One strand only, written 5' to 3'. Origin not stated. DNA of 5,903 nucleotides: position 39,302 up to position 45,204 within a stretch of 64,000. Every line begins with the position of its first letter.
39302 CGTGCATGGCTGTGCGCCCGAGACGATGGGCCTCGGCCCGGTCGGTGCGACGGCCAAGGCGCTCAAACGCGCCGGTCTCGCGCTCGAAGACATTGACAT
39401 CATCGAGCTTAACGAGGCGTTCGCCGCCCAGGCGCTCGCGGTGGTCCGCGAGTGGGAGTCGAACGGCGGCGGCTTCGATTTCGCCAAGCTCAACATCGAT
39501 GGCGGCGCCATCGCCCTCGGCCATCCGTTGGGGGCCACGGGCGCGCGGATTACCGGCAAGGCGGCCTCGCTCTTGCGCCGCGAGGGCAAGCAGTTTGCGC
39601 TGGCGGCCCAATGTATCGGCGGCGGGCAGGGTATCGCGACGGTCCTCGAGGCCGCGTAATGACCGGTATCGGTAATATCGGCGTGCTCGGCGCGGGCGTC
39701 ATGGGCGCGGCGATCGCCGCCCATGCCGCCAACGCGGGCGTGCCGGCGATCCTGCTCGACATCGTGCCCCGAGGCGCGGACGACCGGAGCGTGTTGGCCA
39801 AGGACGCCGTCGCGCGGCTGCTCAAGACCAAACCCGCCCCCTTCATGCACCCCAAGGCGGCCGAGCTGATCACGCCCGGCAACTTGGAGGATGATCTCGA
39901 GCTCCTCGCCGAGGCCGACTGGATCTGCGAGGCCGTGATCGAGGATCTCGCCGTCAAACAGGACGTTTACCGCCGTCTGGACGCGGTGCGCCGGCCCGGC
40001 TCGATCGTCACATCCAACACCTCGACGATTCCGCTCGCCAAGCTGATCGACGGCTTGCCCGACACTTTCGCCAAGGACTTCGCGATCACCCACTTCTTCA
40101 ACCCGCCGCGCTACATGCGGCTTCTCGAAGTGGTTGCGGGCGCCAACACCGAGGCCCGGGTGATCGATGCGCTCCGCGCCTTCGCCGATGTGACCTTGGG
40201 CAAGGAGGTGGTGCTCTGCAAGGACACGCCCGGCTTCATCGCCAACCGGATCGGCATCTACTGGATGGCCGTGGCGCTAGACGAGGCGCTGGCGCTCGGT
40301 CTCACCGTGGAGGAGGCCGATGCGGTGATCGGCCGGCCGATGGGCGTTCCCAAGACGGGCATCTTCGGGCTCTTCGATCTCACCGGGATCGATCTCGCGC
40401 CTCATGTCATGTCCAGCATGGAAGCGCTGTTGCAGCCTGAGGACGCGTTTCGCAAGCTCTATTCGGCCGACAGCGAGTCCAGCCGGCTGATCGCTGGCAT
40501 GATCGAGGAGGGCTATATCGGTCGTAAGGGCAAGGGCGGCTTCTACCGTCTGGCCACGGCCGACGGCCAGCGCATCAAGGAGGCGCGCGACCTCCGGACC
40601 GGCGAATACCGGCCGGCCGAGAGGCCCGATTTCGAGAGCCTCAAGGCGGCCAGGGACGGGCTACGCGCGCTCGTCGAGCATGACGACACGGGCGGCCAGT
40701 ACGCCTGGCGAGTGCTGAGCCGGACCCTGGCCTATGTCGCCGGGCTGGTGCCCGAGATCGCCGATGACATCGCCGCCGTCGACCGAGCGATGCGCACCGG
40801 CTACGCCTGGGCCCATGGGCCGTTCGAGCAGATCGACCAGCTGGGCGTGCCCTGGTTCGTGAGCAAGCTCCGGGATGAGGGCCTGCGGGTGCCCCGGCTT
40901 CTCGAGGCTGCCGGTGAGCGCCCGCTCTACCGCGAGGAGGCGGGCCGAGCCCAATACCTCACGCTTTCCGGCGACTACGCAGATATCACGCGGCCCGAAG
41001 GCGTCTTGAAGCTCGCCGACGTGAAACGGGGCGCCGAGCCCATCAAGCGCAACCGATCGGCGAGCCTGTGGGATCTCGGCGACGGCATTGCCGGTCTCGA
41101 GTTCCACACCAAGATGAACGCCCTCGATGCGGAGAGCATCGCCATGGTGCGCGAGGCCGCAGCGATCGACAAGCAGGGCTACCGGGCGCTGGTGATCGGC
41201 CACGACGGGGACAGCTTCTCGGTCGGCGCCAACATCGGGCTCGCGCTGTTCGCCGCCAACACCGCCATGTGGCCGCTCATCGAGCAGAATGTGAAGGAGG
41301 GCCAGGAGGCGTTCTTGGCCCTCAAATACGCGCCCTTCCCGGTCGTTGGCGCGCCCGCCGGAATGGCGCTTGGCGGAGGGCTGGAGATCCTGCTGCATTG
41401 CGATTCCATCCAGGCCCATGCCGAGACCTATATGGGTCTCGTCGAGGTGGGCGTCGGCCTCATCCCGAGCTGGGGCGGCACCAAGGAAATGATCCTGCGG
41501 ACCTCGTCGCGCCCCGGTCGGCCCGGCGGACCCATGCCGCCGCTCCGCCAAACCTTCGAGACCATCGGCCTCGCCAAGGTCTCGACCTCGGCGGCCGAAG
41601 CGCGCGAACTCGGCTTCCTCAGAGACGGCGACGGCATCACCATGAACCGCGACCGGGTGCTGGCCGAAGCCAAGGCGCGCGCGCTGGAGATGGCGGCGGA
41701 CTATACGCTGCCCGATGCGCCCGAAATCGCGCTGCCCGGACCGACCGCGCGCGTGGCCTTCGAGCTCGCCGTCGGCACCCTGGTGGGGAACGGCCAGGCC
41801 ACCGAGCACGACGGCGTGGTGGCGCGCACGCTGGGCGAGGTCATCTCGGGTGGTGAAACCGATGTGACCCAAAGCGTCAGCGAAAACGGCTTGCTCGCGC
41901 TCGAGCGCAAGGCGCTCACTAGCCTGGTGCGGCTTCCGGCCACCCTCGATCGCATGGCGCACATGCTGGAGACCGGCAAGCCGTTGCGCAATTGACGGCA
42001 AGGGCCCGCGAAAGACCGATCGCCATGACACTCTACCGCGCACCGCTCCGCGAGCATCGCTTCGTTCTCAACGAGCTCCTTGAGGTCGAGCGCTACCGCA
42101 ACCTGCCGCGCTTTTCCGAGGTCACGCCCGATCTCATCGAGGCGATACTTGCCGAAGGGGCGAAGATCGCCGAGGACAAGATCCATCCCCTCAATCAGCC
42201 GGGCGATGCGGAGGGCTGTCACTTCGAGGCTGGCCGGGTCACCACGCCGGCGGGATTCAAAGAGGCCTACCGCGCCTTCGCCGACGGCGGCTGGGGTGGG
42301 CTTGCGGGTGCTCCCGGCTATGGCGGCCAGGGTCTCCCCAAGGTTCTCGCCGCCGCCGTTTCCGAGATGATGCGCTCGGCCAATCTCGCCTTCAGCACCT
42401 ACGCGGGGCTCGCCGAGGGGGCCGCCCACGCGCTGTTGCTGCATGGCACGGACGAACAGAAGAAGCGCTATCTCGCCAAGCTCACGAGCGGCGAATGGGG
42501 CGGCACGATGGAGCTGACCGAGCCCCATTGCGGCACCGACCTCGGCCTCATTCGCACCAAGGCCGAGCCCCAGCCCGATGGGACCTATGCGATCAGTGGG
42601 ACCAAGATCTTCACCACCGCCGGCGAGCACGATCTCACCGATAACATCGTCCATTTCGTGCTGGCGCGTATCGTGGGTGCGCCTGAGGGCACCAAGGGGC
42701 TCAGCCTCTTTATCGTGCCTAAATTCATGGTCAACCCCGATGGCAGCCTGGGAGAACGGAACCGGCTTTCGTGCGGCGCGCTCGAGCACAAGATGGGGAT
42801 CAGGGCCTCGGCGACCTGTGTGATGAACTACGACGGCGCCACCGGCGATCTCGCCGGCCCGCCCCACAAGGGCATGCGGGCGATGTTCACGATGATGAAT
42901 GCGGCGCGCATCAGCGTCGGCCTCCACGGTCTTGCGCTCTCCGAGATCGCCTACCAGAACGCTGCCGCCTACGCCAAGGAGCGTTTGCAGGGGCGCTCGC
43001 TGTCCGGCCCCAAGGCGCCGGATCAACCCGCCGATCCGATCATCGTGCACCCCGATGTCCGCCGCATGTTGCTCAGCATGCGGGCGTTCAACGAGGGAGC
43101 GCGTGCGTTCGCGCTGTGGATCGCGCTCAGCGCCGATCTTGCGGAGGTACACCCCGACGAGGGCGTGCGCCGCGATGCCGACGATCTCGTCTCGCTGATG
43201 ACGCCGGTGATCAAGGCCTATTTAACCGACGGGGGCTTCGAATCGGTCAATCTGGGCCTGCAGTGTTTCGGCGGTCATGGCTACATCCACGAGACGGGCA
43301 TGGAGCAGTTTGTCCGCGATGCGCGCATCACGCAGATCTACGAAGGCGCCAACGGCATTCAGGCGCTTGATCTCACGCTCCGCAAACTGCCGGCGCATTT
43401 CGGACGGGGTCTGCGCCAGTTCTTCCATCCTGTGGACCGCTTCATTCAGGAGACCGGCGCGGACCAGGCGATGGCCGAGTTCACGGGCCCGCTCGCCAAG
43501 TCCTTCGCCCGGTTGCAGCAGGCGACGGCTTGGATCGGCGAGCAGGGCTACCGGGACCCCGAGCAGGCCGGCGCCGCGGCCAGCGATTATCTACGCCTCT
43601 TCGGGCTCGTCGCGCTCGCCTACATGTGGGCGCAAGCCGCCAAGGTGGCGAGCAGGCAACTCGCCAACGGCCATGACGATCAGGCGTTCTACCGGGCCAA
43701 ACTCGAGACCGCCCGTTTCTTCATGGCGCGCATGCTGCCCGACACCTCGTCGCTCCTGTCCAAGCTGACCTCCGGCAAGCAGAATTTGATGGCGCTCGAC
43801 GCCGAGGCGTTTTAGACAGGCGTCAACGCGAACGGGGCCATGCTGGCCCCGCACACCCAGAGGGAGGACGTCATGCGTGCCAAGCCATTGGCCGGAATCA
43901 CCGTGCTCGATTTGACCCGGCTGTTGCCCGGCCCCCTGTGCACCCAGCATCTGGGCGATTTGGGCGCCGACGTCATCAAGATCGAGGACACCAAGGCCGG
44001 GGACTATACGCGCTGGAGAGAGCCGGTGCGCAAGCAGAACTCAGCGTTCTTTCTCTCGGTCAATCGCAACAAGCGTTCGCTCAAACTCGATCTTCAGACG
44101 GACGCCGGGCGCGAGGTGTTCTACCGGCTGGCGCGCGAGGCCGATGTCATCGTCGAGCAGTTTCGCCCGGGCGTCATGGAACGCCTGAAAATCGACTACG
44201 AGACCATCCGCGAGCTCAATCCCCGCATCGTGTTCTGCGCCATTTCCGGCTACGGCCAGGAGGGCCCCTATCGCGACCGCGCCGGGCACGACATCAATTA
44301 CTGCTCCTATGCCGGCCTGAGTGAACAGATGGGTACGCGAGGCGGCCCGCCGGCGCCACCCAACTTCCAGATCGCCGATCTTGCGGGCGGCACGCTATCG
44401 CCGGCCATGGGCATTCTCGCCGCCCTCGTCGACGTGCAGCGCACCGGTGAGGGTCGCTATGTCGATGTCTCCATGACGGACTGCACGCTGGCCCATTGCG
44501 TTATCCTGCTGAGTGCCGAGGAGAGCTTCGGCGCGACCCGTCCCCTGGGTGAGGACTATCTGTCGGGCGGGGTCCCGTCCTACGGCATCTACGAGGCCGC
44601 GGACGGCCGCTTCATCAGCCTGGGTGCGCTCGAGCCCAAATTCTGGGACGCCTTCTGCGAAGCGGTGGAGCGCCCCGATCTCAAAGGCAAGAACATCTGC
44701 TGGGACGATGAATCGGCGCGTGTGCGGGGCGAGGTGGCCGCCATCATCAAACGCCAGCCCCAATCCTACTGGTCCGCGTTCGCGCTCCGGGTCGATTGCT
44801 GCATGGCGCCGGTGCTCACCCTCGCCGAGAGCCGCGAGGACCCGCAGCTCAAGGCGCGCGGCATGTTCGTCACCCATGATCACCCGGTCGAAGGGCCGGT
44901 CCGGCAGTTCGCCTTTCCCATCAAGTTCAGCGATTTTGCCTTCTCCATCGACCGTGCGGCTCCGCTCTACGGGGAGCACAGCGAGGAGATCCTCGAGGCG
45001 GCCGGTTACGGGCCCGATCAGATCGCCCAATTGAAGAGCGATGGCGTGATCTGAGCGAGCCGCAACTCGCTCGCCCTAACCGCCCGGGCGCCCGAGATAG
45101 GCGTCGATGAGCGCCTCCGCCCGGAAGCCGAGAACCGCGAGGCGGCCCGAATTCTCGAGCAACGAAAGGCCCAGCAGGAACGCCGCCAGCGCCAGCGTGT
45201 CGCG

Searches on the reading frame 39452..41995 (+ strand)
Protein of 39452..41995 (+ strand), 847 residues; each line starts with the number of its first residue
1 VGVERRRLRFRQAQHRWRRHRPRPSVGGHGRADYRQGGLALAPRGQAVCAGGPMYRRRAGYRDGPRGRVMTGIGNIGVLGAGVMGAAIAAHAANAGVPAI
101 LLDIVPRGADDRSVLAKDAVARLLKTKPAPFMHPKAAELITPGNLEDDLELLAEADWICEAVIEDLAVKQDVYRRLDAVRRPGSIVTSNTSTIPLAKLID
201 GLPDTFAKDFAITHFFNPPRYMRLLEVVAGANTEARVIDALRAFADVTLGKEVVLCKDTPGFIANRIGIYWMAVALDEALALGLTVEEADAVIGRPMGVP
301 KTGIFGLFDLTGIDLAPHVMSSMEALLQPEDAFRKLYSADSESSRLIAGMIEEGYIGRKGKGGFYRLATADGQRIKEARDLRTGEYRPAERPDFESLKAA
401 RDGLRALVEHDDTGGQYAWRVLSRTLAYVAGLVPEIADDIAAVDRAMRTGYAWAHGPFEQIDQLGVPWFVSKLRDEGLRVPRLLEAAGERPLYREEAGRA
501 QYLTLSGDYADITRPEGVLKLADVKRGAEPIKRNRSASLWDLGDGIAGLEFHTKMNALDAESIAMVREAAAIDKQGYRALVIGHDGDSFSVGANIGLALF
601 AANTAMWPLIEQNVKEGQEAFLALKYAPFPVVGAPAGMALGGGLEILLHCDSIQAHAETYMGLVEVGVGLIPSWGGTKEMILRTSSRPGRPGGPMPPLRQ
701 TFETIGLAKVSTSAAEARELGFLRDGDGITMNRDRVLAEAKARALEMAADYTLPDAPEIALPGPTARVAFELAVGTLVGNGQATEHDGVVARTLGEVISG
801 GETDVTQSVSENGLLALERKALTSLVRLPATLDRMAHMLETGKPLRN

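Call 41: search_protein_families(library=pfam, proteins=[window:39452-41995:+], max_evalue=0.00001)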
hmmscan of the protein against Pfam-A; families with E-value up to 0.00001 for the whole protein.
window:39452-41995:+ (847 aa): 3 families
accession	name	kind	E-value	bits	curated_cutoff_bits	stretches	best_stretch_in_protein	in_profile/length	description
PF02737.24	3HCDH_N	-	5.2e-42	144.2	22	1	75-259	1-180/180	3-hydroxyacyl-CoA dehydrogenase, NAD binding domain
PF00725.27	3HCDH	-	1.7e-17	64.2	22.1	1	261-366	1-96/97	3-hydroxyacyl-CoA dehydrogenase, C-terminal domain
PF00378.25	ECH_1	-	1.1e-09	38.4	27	1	545-678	5-138/251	Enoyl-CoA hydratase/isomerase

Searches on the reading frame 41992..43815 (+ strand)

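Call 41: search_protein_families(library=pfam, proteins=[window:41992-43815:+], max_evalue=0.00001)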
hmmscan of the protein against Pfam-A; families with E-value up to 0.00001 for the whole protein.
window:41992-43815:+ (607 aa): 5 families
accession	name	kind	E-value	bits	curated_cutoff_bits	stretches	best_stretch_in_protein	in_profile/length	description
PF12806.12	Acyl-CoA_dh_C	-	9.5e-38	129.6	30.3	1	478-603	2-124/124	Acetyl-CoA dehydrogenase C-terminal like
PF00441.29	Acyl-CoA_dh_1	-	7.5e-18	65.5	22.4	1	293-461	2-145/150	Acyl-CoA dehydrogenase, C-terminal domain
PF02771.21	Acyl-CoA_dh_N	-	2.6e-13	50.8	22.9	1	53-168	8-113/113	Acyl-CoA dehydrogenase, N-terminal domain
PF02770.24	Acyl-CoA_dh_M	-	6.3e-10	39.5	33.3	1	173-281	2-95/97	Acyl-CoA dehydrogenase, middle domain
PF22924.1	ACOX_C_alpha1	-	5.6e-08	33.2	27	1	302-456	4-159/169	Acyl-CoA oxidase, C-alpha1 domain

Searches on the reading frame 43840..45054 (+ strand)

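Call 41: search_protein_families(library=pfam, proteins=[window:43840-45054:+], max_evalue=0.00001)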
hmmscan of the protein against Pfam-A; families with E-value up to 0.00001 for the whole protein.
window:43840-45054:+ (404 aa): 1 family
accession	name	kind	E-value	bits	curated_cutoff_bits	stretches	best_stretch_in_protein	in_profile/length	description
PF02515.22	CoA_transf_3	-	3.8e-109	365.6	23.3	1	17-381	1-366/366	CoA-transferase family III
